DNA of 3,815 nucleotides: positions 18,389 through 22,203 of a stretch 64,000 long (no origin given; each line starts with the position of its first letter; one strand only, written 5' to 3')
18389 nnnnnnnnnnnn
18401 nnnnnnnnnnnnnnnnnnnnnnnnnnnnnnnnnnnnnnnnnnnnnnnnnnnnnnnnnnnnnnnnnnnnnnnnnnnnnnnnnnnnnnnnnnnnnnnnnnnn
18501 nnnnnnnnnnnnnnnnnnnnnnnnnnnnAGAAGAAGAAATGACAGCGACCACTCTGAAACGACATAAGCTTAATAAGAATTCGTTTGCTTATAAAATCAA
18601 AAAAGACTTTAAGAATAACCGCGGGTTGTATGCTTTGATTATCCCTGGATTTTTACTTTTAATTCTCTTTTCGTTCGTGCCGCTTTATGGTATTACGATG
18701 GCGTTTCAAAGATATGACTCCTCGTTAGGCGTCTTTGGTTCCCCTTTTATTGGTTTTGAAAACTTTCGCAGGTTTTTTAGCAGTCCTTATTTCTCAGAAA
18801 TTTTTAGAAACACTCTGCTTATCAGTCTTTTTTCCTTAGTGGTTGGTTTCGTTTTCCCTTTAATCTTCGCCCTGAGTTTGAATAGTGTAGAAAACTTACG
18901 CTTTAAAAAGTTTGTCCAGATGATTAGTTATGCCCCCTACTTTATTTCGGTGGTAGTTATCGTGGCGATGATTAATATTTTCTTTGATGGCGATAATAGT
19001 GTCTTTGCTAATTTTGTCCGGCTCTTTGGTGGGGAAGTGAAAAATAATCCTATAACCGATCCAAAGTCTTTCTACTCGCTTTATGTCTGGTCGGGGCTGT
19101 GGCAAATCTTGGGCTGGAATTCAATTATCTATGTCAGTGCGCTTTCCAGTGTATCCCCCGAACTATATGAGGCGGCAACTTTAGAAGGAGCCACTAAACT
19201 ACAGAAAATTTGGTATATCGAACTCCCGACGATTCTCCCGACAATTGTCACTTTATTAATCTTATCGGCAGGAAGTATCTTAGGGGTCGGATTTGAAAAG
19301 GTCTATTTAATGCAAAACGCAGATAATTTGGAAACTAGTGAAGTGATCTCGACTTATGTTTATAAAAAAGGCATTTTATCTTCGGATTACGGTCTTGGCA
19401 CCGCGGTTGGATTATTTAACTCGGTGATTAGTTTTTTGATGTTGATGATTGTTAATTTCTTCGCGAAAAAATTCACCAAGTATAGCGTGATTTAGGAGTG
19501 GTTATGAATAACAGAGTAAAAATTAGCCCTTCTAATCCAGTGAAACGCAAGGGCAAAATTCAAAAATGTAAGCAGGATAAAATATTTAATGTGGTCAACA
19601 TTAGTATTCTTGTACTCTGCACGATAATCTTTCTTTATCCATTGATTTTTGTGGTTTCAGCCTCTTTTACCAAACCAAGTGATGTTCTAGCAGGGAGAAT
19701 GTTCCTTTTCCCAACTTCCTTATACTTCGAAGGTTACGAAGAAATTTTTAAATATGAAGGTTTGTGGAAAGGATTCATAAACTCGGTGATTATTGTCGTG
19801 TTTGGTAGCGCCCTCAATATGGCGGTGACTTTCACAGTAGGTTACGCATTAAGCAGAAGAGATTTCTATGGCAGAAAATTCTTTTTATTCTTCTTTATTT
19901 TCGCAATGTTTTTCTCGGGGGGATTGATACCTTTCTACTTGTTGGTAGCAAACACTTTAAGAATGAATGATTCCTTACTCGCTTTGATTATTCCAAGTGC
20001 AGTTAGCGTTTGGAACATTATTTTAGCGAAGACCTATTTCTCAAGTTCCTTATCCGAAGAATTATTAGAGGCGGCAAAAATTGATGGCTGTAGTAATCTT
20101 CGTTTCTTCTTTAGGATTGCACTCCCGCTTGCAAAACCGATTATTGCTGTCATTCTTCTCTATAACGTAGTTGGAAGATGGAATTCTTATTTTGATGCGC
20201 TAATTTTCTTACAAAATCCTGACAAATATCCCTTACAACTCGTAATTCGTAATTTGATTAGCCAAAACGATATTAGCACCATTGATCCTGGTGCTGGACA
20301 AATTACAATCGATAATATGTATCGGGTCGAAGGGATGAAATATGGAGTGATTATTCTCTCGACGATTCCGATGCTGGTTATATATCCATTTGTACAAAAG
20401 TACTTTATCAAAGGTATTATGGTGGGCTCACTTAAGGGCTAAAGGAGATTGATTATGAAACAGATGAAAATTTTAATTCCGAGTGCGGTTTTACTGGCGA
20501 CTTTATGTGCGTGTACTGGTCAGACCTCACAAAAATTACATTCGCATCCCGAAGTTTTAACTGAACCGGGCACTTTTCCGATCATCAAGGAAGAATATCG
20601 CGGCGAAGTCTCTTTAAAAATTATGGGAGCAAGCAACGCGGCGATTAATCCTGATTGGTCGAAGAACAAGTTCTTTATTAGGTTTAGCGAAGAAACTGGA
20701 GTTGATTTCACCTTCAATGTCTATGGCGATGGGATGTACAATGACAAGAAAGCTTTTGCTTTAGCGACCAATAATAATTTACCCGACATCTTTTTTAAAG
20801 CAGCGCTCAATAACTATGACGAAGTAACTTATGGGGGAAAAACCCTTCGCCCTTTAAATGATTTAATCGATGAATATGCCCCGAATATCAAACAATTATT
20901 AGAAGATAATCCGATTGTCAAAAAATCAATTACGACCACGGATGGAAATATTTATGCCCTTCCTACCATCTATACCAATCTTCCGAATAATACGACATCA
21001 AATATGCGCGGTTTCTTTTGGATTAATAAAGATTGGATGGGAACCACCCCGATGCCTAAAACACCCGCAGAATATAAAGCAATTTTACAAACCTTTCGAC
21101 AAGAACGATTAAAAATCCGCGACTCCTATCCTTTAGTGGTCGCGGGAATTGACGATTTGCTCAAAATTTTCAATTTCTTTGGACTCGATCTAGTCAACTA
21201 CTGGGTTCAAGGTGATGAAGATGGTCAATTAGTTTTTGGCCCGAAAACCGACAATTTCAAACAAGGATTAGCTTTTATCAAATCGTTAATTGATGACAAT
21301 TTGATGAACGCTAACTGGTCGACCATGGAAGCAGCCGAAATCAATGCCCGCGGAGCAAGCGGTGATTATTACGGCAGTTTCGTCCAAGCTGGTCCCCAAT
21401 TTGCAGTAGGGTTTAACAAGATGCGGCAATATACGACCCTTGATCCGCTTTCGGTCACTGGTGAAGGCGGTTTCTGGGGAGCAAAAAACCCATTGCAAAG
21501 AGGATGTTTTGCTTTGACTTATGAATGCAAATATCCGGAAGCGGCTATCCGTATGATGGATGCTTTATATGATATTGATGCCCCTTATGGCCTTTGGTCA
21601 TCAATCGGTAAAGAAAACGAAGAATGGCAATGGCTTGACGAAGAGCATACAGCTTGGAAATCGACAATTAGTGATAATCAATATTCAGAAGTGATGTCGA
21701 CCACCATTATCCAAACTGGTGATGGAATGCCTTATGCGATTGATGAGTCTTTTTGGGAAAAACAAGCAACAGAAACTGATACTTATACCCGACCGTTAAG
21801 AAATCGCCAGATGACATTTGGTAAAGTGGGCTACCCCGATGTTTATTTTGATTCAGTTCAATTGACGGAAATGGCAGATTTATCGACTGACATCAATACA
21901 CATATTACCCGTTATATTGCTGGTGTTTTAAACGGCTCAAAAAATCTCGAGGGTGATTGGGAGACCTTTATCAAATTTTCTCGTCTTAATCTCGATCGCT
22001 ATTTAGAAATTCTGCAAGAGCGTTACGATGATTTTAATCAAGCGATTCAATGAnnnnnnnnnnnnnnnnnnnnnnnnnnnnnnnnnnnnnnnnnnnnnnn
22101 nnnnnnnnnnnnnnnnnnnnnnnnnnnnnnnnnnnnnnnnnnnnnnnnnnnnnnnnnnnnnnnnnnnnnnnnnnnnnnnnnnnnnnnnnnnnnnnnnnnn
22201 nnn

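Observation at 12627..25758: PUL-like locus in a Gram-positive/Mollicute-type genome: giant unknown lipoproteins bracketing GH42, an LplABC importer and GH43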

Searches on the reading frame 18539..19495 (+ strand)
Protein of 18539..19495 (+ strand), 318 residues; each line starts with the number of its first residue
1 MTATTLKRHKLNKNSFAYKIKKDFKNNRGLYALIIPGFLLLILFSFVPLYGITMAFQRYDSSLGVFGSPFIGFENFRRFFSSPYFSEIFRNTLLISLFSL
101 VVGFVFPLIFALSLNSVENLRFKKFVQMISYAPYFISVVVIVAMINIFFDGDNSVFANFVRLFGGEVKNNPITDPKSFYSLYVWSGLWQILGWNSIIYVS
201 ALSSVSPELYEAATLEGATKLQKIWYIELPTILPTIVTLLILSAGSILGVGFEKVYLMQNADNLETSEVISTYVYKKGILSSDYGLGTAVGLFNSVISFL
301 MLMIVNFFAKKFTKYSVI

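Call 5: search_protein_families(library=pfam, proteins=[window:18539-19495:+], max_evalue=0.01)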
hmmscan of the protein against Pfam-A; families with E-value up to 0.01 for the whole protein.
window:18539-19495:+ (318 aa): 1 family
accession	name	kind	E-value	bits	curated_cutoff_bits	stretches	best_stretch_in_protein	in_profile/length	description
PF00528.27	BPD_transp_1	-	3.5e-15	56.6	26.4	1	106-312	4-182/184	Binding-protein-dependent transport system inner membrane component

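Call 6: search_protein_families(library=ncbifam, proteins=[window:18539-19495:+], max_evalue=0.01)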
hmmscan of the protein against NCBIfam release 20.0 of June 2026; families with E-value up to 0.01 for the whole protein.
window:18539-19495:+ (318 aa): 19 families
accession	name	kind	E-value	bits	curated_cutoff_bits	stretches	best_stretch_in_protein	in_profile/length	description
NF007852.0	PRK10561.1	equivalog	1.5e-17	64.4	335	1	24-306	8-281/295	sn-glycerol-3-phosphate ABC transporter permease UgpA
NF008232.0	PRK10999.1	equivalog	2.2e-09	36.6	392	1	70-244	264-440/520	maltose ABC transporter permease MalF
NF007044.0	PRK09497.1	equivalog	1.3e-08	34.6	348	1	38-310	16-276/285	spermidine/putrescine ABC transporter permease PotB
TIGR03262.1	PhnU2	equivalog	4.4e-08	32.2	593.25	1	36-311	9-259/546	putative 2-aminoethylphosphonate ABC transporter permease subunit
NF043074.1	MMSYN1_0196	equivalog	1.4e-07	31.1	350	1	200-314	159-268/277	spermidine/putrescine ABC transporter permease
TIGR00969.1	3a0106s02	subfamily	1.4e-06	28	240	1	202-309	166-270/272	sulfate ABC transporter permease subunit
TIGR02139.1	permease_CysT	equivalog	3e-06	27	246.1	1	72-311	35-261/265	sulfate ABC transporter permease subunit CysT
NF040931.1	ABC_arch_GlcT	equivalog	9.1e-06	25.5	360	1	33-301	1-263/278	glucose ABC transporter permease GlcT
TIGR02141.1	modB_ABC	equivalog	9.1e-06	25.4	182.6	1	200-310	101-207/208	molybdate ABC transporter permease subunit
NF011624.0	PRK15050.1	equivalog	0.00011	21.4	247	1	26-309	20-286/297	2-aminoethylphosphonate ABC transporter permease subunit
NF008208.0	PRK10971.1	equivalog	0.00014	21.5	415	1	182-314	138-272/277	sulfate/thiosulfate ABC transporter permease CysT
TIGR01097.1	PhnE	equivalog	0.00021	20.8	216.7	0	198-242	146-190/252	phosphonate ABC transporter, permease protein PhnE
TIGR00974.1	3a0107s02c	equivalog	0.00031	20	193.45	1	201-312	151-266/272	phosphate ABC transporter permease PstA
TIGR03226.1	PhnU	equivalog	0.00033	20.2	283.45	1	62-302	66-297/311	2-aminoethylphosphonate ABC transporter permease subunit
TIGR03416.1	ABC_choXWV_perm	equivalog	0.00066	19.2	363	1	202-239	173-210/267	choline ABC transporter permease subunit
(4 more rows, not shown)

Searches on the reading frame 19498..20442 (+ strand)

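Call 5: search_protein_families(library=pfam, proteins=[window:19498-20442:+], max_evalue=0.01)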
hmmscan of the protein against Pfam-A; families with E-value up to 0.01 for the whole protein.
window:19498-20442:+ (314 aa): 1 family
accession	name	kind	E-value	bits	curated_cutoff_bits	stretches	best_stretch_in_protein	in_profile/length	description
PF00528.27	BPD_transp_1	-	8e-12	45.7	26.4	1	124-307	15-182/184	Binding-protein-dependent transport system inner membrane component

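Call 6: search_protein_families(library=ncbifam, proteins=[window:19498-20442:+], max_evalue=0.01)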
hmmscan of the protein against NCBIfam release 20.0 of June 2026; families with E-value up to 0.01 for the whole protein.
window:19498-20442:+ (314 aa): 10 families
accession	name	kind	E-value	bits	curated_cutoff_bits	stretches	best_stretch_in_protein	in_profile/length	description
NF008210.0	PRK10973.1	equivalog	5.6e-19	68.9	297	1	28-308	6-277/281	sn-glycerol-3-phosphate ABC transporter permease UgpE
NF040932.1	ABC_arch_GlcU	equivalog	4.8e-17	62.5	340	1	36-309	7-266/272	glucose ABC transporter permease GlcU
NF008231.0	PRK10998.1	equivalog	9.3e-14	51.7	261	1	93-314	85-296/296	maltose ABC transporter permease MalG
NF007047.0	PRK09500.1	equivalog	1.5e-05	24.8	326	1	38-218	11-187/257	spermidine/putrescine ABC transporter permease PotC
NF011624.0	PRK15050.1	equivalog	3.4e-05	23.1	247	1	28-217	23-219/297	2-aminoethylphosphonate ABC transporter permease subunit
TIGR03262.1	PhnU2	equivalog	3.7e-05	22.6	593.25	1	36-214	9-188/546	putative 2-aminoethylphosphonate ABC transporter permease subunit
TIGR02141.1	modB_ABC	equivalog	0.00053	19.7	182.6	1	108-217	15-138/208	molybdate ABC transporter permease subunit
NF007852.0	PRK10561.1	equivalog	0.00077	19.4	335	1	78-234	61-230/295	sn-glycerol-3-phosphate ABC transporter permease UgpA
NF006939.0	PRK09421.1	equivalog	0.002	17.6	262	0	184-217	118-151/230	molybdate ABC transporter permease subunit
TIGR03416.1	ABC_choXWV_perm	equivalog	0.0022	17.5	363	1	87-217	82-208/267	choline ABC transporter permease subunit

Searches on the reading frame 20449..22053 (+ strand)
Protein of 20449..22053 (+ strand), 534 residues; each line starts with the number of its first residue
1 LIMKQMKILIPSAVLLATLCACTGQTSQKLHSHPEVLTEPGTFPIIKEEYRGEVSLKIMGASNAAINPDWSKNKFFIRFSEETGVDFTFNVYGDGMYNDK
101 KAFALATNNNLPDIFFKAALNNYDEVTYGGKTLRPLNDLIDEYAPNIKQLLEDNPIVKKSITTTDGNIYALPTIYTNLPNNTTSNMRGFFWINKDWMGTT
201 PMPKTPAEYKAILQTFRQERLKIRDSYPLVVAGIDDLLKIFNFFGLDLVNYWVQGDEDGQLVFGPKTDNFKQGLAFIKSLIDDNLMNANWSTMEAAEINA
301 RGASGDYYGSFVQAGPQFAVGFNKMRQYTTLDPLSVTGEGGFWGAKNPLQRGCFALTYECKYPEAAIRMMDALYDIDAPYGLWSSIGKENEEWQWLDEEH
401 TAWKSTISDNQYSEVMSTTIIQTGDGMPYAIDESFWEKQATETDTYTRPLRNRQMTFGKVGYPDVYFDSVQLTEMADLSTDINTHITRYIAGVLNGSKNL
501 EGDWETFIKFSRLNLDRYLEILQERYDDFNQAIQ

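Call 5: search_protein_families(library=pfam, proteins=[window:20449-22053:+], max_evalue=0.01)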
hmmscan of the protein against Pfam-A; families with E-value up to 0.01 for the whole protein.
window:20449-22053:+ (534 aa): 1 family
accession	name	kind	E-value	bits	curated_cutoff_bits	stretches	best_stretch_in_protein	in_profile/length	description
PF01547.30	SBP_bac_1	-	0.0081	16.6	26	0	78-304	16-222/307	Bacterial extracellular solute-binding protein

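Call 6: search_protein_families(library=ncbifam, proteins=[window:20449-22053:+], max_evalue=0.01)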
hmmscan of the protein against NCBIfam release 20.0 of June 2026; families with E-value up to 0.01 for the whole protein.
window:20449-22053:+ (534 aa): 0 families

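Call 77: search_solved_structures(query=window:20449-22053:+, max_evalue=0.1)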
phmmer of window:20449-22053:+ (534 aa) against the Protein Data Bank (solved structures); distinct sequences matched with E-value up to 0.1: 12.
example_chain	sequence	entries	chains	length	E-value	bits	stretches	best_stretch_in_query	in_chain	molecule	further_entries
5g5y_A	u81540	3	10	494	4.3e-26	94.7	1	54-530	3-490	ABC TRANSPORTER, SUBSTRATE-BINDING PROTEIN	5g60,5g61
5g5z_A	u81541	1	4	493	4.6e-26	94.6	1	54-530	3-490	ABC TRANSPORTER, SUBSTRATE-BINDING PROTEIN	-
5g62_A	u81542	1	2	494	8.2e-26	93.8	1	54-530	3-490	ABC TRANSPORTER, SUBSTRATE-BINDING PROTEIN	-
5xs8_A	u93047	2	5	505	2.8e-15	59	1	75-530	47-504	Extracellular solute-binding protein family 1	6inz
5gub_A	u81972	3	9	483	3.6e-15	58.7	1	75-399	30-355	Extracellular solute-binding protein family 1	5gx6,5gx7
5gx8_A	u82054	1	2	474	4e-15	58.5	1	75-399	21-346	Extracellular solute-binding protein family 1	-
1y3n_A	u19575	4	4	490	2.9e-13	52.4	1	98-371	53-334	AlgQ1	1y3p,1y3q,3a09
3vlu_A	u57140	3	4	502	3.1e-13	52.3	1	98-371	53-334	AlgQ1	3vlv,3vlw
1j1n_A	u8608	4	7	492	1.6e-11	46.7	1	98-527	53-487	AlgQ2 | Macromolecule-Binding Periplasmic Protein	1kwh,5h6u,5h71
4tqu_Q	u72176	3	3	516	1.7e-11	46.6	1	98-527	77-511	AlgQ2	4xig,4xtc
6jhx_A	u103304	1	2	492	5.4e-11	44.9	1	98-527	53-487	AlgQ2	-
6fth_A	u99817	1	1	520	0.00012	23.9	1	141-383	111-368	Extracellular solute-binding protein, family 1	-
